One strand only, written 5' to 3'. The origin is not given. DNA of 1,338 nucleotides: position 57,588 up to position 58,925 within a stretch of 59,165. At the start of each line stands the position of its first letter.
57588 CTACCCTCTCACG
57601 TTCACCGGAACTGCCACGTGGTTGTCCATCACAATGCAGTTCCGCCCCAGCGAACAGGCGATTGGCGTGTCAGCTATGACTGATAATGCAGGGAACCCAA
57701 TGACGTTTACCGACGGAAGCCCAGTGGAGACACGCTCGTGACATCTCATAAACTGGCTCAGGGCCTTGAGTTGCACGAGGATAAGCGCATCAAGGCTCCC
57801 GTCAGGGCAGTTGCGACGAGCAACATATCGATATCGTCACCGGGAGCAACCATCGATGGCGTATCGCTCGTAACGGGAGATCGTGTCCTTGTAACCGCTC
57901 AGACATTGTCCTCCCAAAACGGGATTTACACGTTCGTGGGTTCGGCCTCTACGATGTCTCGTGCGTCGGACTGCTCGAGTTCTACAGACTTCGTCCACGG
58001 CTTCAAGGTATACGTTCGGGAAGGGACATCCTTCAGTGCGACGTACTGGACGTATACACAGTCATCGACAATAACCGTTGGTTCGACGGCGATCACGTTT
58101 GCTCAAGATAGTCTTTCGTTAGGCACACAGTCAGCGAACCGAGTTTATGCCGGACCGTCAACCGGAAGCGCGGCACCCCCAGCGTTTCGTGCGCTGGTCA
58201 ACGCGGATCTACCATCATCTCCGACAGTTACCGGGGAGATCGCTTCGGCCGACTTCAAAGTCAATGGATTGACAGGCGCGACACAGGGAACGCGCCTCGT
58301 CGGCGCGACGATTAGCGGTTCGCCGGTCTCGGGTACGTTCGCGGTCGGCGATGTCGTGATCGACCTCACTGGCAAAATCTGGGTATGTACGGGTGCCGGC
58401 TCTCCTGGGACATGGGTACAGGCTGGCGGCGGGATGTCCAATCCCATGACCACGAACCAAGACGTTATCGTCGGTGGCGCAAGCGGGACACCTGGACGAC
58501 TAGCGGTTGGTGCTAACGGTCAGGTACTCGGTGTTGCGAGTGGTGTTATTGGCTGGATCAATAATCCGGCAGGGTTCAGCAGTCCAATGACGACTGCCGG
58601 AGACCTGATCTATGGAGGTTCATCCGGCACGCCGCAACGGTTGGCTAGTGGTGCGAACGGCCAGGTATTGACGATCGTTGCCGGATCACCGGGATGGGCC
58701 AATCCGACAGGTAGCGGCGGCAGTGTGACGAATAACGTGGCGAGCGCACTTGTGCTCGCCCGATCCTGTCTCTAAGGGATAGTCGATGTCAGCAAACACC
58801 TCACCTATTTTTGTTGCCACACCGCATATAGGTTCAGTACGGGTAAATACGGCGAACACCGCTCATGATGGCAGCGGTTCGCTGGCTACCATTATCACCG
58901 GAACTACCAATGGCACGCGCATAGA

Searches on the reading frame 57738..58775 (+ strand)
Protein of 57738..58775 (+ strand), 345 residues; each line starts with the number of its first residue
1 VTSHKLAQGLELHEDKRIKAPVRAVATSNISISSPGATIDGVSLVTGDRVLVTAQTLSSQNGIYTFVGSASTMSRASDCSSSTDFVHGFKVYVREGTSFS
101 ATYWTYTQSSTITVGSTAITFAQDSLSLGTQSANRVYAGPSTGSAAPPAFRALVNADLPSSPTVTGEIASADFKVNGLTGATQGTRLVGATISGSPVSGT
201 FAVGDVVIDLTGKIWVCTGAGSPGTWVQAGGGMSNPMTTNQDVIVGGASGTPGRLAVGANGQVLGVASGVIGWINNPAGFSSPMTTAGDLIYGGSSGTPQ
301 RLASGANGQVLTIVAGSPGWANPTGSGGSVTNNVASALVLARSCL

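Call 6: search_protein_families(library=phrogs, proteins=[window:57738-58775:+], max_evalue=0.001)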
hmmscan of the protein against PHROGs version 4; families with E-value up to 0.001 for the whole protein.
window:57738-58775:+ (345 aa): 12 families
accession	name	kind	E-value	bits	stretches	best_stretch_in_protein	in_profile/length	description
phrog_2647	-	head and packaging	6.6e-30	105.3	1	17-124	116-223/336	head decoration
phrog_11518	-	tail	2.7e-19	69.9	1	18-123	165-267/812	tail fiber protein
phrog_27782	-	unknown function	6.5e-19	69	1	19-139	167-287/644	-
phrog_16867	-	unknown function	5e-18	66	1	16-122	72-175/631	-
phrog_2824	-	head and packaging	6e-16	58.6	1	12-122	926-1033/1151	virion structural protein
phrog_14570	-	unknown function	5.7e-14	52.7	1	19-123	169-271/540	-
phrog_17264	-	unknown function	1.9e-13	51.4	1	22-164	1-137/147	-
phrog_24595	-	head and packaging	6.1e-13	49.8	1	19-119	44-142/325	virion structural protein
phrog_30390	-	unknown function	1.3e-12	48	1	37-134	547-647/766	-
phrog_14824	-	unknown function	9.8e-08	31.6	1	15-123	15-120/719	-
phrog_23837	-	head and packaging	0.00011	22.2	1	279-343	102-168/507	virion structural protein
phrog_23059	-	tail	0.00031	19.7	1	193-230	818-860/1027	tail fiber protein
